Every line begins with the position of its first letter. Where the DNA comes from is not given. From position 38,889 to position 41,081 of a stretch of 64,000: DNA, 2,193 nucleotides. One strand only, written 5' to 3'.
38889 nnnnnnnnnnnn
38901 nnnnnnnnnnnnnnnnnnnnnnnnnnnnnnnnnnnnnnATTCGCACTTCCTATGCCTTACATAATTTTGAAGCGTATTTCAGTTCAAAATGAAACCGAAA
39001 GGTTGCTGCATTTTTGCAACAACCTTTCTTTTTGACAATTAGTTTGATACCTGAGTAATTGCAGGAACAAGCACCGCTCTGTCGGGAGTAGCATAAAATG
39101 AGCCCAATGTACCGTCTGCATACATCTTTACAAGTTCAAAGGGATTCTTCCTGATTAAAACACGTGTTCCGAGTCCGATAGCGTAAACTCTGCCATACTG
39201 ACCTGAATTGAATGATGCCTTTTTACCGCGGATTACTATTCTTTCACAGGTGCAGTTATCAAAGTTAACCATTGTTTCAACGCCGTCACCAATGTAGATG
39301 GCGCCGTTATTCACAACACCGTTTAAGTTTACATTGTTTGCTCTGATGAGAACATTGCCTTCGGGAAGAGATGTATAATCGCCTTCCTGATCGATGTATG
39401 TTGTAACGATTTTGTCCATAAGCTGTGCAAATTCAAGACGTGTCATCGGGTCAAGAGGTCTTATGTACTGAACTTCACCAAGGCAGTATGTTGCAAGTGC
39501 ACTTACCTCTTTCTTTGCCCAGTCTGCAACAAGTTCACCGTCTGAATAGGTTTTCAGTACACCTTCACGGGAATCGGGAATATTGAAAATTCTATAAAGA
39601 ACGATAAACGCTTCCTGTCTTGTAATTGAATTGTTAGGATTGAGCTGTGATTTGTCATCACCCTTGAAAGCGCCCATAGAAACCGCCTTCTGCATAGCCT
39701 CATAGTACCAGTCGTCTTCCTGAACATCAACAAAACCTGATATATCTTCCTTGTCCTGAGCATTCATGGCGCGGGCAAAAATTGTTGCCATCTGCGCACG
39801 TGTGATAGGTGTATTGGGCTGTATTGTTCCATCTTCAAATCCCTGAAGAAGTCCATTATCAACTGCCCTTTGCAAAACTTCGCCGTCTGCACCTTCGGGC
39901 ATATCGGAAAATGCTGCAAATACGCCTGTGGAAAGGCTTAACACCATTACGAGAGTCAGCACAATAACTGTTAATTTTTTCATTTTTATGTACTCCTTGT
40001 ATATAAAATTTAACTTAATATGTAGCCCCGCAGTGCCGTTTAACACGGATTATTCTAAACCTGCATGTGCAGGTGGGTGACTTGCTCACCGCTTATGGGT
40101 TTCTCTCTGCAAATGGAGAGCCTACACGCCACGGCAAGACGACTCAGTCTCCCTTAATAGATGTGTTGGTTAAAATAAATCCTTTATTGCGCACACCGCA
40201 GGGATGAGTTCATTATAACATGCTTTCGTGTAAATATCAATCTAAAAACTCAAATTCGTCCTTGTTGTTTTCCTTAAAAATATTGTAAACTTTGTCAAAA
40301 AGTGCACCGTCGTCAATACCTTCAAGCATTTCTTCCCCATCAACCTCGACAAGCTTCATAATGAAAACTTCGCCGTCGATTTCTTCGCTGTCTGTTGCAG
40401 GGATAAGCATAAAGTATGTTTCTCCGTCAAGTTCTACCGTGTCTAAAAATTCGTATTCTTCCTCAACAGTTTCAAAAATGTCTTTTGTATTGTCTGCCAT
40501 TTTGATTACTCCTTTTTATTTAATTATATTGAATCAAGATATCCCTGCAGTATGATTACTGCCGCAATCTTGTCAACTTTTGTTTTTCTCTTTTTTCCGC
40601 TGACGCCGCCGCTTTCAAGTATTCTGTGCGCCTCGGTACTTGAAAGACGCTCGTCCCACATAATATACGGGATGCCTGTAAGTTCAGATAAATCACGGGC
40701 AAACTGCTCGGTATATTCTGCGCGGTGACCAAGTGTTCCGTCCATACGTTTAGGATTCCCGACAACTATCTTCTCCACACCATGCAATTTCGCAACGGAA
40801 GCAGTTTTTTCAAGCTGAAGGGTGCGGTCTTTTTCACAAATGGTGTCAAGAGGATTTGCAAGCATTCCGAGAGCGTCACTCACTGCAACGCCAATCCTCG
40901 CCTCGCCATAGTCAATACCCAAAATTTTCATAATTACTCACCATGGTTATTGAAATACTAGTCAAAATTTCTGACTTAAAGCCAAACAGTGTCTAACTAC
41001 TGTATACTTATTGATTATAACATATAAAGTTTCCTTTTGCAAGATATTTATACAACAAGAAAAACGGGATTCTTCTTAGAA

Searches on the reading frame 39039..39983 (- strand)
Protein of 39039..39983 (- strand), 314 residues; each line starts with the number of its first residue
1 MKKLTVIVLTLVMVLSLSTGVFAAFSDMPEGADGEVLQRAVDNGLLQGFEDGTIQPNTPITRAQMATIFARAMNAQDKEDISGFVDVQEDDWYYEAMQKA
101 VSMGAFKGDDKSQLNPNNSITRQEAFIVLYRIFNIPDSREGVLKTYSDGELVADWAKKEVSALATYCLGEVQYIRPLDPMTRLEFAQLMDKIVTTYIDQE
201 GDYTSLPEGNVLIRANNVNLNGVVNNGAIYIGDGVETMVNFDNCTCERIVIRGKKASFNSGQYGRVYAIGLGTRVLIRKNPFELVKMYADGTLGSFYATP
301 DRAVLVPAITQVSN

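Call 7: search_protein_families(library=pfam, proteins=[window:39039-39983:-])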
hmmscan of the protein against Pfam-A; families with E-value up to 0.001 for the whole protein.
window:39039-39983:- (314 aa): 1 family
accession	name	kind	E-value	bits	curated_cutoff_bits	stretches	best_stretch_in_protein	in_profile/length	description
PF00395.25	SLH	-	5.5e-25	87.5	20.8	2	25-66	2-44/44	S-layer homology domain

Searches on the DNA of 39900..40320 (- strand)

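Call 4: search_rna_families(source=window, start=39900, end=40320, threshold=evalue, max_evalue=1, show_alignments=3)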
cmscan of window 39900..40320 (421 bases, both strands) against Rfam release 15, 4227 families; matches with E-value up to 1: 1.
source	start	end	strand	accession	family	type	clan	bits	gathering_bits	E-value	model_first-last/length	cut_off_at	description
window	40021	40207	-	RF00013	6S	Gene;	-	102.2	46.4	1.3e-21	1-187/187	no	6S / SsrS RNA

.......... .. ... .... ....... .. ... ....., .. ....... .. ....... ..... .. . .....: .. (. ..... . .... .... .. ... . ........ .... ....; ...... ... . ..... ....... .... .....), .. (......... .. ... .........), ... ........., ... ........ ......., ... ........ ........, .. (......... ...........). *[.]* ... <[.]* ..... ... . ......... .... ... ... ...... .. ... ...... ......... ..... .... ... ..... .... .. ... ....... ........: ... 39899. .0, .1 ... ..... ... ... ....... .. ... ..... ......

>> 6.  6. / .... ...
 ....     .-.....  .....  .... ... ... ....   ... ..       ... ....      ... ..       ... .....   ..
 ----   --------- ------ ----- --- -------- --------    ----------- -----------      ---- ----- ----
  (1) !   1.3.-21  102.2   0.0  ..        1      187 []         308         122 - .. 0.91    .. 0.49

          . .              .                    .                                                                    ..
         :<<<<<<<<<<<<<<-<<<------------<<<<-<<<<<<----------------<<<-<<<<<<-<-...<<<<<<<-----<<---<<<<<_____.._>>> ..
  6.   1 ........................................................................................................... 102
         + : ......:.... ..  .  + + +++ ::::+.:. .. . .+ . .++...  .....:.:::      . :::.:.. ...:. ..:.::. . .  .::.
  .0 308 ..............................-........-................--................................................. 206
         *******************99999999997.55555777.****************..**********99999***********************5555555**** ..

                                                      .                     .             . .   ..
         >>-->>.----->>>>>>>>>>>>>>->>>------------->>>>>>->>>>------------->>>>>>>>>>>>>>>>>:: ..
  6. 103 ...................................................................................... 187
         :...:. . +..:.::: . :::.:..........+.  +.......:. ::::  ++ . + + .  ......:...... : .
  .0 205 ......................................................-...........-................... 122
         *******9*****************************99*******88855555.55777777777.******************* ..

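Call 32: build_rna_model(alignment_id=A1, structure=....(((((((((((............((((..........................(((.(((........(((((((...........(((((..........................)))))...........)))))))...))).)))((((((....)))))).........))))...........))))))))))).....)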
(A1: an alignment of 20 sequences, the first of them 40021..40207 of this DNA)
Model R1 built from alignment A1 (20 sequences, 210 columns); structure: as given.
model positions 186; base pairs 39; branch points 1; effective number of sequences 1.46; information 0.59 bits per position. Calibrated on 0.2 Mb of random sequence (short: E-values are rough).
structure used (alignment columns):
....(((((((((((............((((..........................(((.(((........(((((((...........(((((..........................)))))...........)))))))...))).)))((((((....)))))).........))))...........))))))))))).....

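Call 33: search_with_rna_model(model_id=R1, sources=[window, L001, L002, L004, L006, L009, L011, L014, L015, L017, L018, L021, L023, L024, L026, L028, L029, L031, L032, L034, L036, L038, L039, L041, L042, L043, L045, L046, L049, L052, L047, L048, L050, L053, L054, L055, L056, L058, L059, L060, L061, L063, L064, L067, L069, L073, L074, L076, L078], max_evalue=0.01)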
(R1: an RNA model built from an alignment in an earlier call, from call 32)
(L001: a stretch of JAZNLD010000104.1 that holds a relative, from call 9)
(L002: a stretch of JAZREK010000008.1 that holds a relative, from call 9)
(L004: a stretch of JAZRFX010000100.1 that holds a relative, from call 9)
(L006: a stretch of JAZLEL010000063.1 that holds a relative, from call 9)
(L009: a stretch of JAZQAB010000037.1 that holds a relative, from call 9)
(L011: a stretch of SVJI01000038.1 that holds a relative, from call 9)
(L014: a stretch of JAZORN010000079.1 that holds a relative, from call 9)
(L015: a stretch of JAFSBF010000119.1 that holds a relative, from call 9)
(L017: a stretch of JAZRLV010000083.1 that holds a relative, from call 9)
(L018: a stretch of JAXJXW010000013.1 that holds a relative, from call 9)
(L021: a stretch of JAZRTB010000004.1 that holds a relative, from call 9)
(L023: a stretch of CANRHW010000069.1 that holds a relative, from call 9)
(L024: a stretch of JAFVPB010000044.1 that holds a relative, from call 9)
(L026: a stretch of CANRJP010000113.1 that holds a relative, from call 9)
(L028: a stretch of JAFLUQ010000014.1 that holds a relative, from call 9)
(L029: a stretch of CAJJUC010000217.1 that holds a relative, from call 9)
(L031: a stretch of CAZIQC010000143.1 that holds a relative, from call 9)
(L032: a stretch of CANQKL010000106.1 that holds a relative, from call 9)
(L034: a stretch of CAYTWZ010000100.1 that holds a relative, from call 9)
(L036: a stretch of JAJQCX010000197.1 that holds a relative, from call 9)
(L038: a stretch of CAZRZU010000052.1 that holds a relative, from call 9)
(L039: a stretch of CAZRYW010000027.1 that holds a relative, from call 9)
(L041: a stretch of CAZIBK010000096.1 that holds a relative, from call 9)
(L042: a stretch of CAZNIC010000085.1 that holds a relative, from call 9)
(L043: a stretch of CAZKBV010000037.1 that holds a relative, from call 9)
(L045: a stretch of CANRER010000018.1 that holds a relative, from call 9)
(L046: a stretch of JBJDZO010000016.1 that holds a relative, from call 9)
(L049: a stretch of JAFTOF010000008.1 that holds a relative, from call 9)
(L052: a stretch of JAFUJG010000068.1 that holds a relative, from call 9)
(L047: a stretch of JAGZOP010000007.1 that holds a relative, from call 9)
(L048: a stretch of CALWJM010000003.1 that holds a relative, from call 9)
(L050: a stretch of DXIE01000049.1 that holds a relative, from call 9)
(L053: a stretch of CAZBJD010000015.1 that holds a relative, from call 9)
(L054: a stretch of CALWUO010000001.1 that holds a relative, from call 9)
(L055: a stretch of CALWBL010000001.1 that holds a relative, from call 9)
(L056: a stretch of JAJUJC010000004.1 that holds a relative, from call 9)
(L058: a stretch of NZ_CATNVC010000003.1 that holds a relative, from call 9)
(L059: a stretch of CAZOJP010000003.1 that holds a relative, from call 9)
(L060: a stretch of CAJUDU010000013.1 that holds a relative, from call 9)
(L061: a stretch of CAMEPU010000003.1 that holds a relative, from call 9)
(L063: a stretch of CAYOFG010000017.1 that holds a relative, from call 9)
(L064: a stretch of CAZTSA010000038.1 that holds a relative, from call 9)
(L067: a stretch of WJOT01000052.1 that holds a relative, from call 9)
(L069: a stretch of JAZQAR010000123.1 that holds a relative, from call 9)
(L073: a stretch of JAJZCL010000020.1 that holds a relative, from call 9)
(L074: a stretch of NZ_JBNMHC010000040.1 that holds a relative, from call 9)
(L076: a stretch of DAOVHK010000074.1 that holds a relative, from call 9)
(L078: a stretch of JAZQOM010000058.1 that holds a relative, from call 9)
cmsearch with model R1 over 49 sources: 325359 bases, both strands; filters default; matches with E-value up to 0.01: 28.
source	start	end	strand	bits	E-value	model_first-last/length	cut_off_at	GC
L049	3730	3916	+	204.3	3.3e-44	1-186/186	no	0.51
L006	3000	3186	+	203.6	4.6e-44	1-186/186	no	0.49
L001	904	1090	+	203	6.4e-44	1-186/186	no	0.51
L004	3728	3914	+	202.1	1e-43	1-186/186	no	0.51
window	40021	40207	-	201.4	1.5e-43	1-186/186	no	0.49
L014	3487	3671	+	201.4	1.5e-43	1-186/186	no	0.52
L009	3868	4054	+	200.9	1.9e-43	1-186/186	no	0.52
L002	3728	3914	+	199.9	3.2e-43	1-186/186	no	0.5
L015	2442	2626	+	199.4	4.3e-43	1-186/186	no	0.5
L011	3548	3732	+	197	1.4e-42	1-186/186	no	0.5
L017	3727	3910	+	196.2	2.2e-42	1-186/186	no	0.51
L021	3718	3903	+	194.5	5.2e-42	1-186/186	no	0.51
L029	1742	1929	+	193.6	8.8e-42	1-186/186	no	0.51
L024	1384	1566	+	192.1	1.9e-41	1-186/186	no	0.46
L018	3477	3660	+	180.2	9.4e-39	1-186/186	no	0.52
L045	1565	1752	+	179.5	1.3e-38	1-186/186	no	0.52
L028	3837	4025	+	171.5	8.7e-37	1-186/186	no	0.52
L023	3769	3975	+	164.6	3.1e-35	1-186/186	no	0.49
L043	3790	3978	+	164.5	3.2e-35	1-186/186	no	0.52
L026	3865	4066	+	162.7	8.5e-35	1-186/186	no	0.52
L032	3774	3975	+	159.1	5.6e-34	1-186/186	no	0.51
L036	3006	3201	+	154.6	5.6e-33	1-186/186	no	0.49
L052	560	755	+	154.4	6.4e-33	1-186/186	no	0.46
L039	1968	2163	+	151.8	2.5e-32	1-186/186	no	0.48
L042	3673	3868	+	149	1.1e-31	1-186/186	no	0.51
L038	3733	3925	+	141.1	6.6e-30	1-186/186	no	0.47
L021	3717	3902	-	24.7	0.0014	1-186/186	no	0.51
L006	2999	3185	-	21.5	0.0075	1-186/186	no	0.49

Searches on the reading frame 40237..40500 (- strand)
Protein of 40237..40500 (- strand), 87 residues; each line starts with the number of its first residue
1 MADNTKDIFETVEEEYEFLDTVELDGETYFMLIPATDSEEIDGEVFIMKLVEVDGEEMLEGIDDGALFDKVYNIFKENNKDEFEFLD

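Call 7: search_protein_families(library=pfam, proteins=[window:40237-40500:-])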
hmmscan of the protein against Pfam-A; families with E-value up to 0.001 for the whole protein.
window:40237-40500:- (87 aa): 1 family
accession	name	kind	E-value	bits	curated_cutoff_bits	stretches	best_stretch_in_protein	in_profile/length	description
PF06949.16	DUF1292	-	3.9e-12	47.3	24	1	13-77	5-72/75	Protein of unknown function (DUF1292)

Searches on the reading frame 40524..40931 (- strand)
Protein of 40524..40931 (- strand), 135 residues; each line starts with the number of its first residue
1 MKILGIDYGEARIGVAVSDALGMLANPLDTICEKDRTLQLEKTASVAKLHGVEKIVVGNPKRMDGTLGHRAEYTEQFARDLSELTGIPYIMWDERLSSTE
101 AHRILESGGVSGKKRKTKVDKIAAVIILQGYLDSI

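Call 7: search_protein_families(library=pfam, proteins=[window:40524-40931:-])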
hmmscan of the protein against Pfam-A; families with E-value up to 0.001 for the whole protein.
window:40524-40931:- (135 aa): 1 family
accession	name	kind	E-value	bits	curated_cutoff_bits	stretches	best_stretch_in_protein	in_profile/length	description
PF03652.20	RuvX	-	6.1e-44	150.1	29.2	1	1-134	1-134/134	Holliday junction resolvase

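Call 9: find_related_loci(query=window:40524-40931:-, collection=genome_contigs, flank=3000)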
Query window:40524-40931:- (135 aa) in genome_contigs; peptide patterns used: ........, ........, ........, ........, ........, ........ (x = any residue, [..] = any of these).
371 stretches matched a pattern; 264 encode a relative of the query (tblastn E <= 1e-3); the best 80 are kept; 79 distinct loci.
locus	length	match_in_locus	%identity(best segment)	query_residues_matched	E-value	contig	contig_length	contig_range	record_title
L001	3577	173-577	95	1-135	2e-84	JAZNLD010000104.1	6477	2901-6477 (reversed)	MAG: Clostridia bacterium isolate T1900044671_TS20190137.MAGScoT_cleanbin_000057 SGB_1592_k141_1651360, whole genome sho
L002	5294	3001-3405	93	1-135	2e-83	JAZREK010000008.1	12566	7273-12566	MAG: Clostridia bacterium isolate T1900045500_YK20190194.MAGScoT_cleanbin_000035 SGB_7489_k141_622716, whole genome shot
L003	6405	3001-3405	93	1-135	4e-82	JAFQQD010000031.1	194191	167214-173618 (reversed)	MAG: Clostridia bacterium isolate RGIG2049 Goat_Colon-2__c302484, whole genome shotgun sequence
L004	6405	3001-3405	93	1-135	6e-82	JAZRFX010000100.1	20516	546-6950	MAG: Clostridia bacterium isolate T1900045494_YK20190188.MAGScoT_cleanbin_000014 SGB_7406_k141_770907, whole genome shot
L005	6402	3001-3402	91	1-134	2e-80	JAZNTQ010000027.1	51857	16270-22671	MAG: Clostridia bacterium isolate T1900044802_TS20190268.MAGScoT_cleanbin_000045 SGB_2723_k141_110854, whole genome shot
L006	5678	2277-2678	91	1-134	3e-80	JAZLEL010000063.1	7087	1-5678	MAG: Clostridia bacterium isolate T1900045019_TC20190012.MAGScoT_cleanbin_000009 SGB_4394_k141_2449076, whole genome sho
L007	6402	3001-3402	89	1-134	8e-80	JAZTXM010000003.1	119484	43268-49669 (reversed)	MAG: Clostridia bacterium isolate T1900045330_YK20190019.MAGScoT_cleanbin_000002 SGB_6512_k141_26904, whole genome shotg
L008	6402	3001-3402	90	1-134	3e-79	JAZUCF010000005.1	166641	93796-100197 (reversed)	MAG: Clostridia bacterium isolate T1900045314_YK20190003.MAGScoT_cleanbin_000025 SGB_6274_k141_1298268, whole genome sho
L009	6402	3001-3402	89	1-134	6e-79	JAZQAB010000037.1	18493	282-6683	MAG: Clostridia bacterium isolate T1900044643_TS20190109.MAGScoT_cleanbin_000032 SGB_1304_k141_317219, whole genome shot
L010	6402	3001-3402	87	1-134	2e-78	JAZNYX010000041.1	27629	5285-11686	MAG: Clostridia bacterium isolate T1900044773_TS20190239.MAGScoT_cleanbin_000029 SGB_2460_k141_1011797, whole genome sho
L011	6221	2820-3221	87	1-134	5e-77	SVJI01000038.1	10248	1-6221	MAG: Oscillospiraceae bacterium isolate SIG431 NODE_29118_length_10248_cov_1.873135, whole genome shotgun sequence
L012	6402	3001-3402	87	1-134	4e-77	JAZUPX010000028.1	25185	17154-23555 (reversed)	MAG: Clostridia bacterium isolate T1900044862_TS20190328.MAGScoT_cleanbin_000022 SGB_3108_k141_1193467, whole genome sho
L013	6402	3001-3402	84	1-134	3e-76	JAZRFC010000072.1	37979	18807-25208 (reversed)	MAG: Clostridia bacterium isolate T1900045495_YK20190189.MAGScoT_cleanbin_000046 SGB_7436_k141_1160185, whole genome sho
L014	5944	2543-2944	84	1-134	2e-75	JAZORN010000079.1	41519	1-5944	MAG: Clostridia bacterium isolate T1900045556_YK20190250.MAGScoT_cleanbin_000020 SGB_7898_k141_76164, whole genome shotg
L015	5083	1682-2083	84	1-134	4e-75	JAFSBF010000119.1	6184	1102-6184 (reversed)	MAG: Clostridia bacterium isolate RGIG2984 Goat_Rectum-3__c457298, whole genome shotgun sequence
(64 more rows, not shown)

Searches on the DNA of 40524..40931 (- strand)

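Call 10: search_rna_families(sources=[L003, L005, L007, L008, L010, L012, L013, L016, L019, L020, L022, L025, L027, L030, L033, L035, L037, L040, L044, L047], threshold=gathering)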
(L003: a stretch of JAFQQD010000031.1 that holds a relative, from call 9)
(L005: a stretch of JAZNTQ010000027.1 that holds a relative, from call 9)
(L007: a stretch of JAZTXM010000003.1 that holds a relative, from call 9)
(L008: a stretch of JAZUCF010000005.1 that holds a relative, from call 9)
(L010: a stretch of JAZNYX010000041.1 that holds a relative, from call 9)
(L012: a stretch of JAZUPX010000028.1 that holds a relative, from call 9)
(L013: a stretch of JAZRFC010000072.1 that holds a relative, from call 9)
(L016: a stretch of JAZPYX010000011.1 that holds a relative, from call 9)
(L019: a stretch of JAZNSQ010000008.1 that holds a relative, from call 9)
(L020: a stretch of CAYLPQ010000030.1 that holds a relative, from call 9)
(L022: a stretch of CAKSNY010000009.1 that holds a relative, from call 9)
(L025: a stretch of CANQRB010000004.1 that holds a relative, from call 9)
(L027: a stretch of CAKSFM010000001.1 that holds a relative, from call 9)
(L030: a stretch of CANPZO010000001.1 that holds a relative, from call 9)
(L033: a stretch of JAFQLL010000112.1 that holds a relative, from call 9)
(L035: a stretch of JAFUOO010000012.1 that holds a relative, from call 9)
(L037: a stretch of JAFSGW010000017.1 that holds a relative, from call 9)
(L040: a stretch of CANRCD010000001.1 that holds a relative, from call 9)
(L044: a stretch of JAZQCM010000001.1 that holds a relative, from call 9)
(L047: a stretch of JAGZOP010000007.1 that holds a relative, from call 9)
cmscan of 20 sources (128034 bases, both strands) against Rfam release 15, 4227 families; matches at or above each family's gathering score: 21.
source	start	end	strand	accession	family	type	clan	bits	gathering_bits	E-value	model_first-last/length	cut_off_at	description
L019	3724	3905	+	RF00013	6S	Gene;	-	113.5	46.4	7.9e-22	1-187/187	no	6S / SsrS RNA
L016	3715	3899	+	RF00013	6S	Gene;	-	109.8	46.4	6.1e-21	1-187/187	no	6S / SsrS RNA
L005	3731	3916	+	RF00013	6S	Gene;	-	106.8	46.4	3.1e-20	1-187/187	no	6S / SsrS RNA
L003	3733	3918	+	RF00013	6S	Gene;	-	103.8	46.4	1.6e-19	1-187/187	no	6S / SsrS RNA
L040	3737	3924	+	RF00013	6S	Gene;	-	103.1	46.4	2.4e-19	1-187/187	no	6S / SsrS RNA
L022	3723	3905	+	RF00013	6S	Gene;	-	102.2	46.4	3.9e-19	1-187/187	no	6S / SsrS RNA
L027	3726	3913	+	RF00013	6S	Gene;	-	101.8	46.4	4.7e-19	1-187/187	no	6S / SsrS RNA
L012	3724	3910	+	RF00013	6S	Gene;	-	100.3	46.4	1.1e-18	1-187/187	no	6S / SsrS RNA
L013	3724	3910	+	RF00013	6S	Gene;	-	98.6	46.4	2.7e-18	1-187/187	no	6S / SsrS RNA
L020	3778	3963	+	RF00013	6S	Gene;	-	95.6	46.4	1.5e-17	1-187/187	no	6S / SsrS RNA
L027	4968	5227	+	RF00230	T-box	Cis-reg; leader;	-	95.4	93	2.3e-19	1-219/219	no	T-box leader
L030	3779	3967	+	RF00013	6S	Gene;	-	94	46.4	3.5e-17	1-187/187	no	6S / SsrS RNA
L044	3717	3911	+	RF00013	6S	Gene;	-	93.9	46.4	3.8e-17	1-187/187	no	6S / SsrS RNA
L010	3735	3921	+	RF00013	6S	Gene;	-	91.5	46.4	1.4e-16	1-187/187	no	6S / SsrS RNA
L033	3718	3913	+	RF00013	6S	Gene;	-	90.3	46.4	2.6e-16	1-187/187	no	6S / SsrS RNA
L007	3733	3919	+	RF00013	6S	Gene;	-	89.3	46.4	4.5e-16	1-187/187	no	6S / SsrS RNA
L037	3724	3920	+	RF00013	6S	Gene;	-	88.6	46.4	6.8e-16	1-187/187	no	6S / SsrS RNA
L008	3726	3912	+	RF00013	6S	Gene;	-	88.2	46.4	8.3e-16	1-187/187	no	6S / SsrS RNA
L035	3725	3920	+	RF00013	6S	Gene;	-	87.6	46.4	1.1e-15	1-187/187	no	6S / SsrS RNA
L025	3865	4065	+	RF00013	6S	Gene;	-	87.2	46.4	1.4e-15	1-187/187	no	6S / SsrS RNA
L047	148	291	-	RF00557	L10_leader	Cis-reg; leader;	-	60.3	44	8.4e-07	1-138/138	no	Ribosomal protein L10 leader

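Call 11: search_rna_families(sources=[L048, L050, L051, L053, L054, L055, L056, L057, L058, L059, L060, L061, L063, L064, L065, L067, L069, L072, L073, L078], threshold=gathering)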
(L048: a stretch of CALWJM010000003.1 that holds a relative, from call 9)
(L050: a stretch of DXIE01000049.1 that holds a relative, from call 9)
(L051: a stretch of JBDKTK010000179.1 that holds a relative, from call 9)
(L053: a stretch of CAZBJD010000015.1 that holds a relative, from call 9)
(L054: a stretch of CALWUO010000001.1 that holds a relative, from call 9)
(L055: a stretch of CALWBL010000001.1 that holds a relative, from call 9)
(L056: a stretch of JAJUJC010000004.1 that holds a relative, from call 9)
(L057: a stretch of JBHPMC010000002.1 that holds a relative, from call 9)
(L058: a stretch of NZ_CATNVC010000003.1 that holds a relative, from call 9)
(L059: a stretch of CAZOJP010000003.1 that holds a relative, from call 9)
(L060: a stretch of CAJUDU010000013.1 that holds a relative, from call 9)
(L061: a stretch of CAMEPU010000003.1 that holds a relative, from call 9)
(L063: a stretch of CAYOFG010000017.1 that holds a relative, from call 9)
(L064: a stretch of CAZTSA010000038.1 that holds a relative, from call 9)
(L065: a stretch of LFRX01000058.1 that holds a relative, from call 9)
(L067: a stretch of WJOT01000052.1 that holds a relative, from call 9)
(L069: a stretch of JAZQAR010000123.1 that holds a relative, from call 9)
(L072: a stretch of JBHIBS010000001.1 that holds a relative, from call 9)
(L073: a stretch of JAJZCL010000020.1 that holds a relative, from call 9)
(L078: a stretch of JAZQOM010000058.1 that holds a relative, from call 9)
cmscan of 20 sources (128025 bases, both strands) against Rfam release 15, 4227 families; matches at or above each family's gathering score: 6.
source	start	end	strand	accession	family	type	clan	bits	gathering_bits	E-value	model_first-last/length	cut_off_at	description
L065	35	239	+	RF00230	T-box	Cis-reg; leader;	-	95.3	93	2.5e-19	1-219/219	no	T-box leader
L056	106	245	-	RF00557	L10_leader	Cis-reg; leader;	-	55.6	44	7.5e-06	1-138/138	no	Ribosomal protein L10 leader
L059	109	247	-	RF00557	L10_leader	Cis-reg; leader;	-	55.4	44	8.3e-06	1-138/138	no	Ribosomal protein L10 leader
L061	213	358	-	RF00557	L10_leader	Cis-reg; leader;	-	53.2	44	2.3e-05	1-138/138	no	Ribosomal protein L10 leader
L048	218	363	-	RF00557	L10_leader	Cis-reg; leader;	-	49.6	44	0.00012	1-138/138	no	Ribosomal protein L10 leader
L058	189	336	-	RF00557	L10_leader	Cis-reg; leader;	-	45.8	44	0.00073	1-138/138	no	Ribosomal protein L10 leader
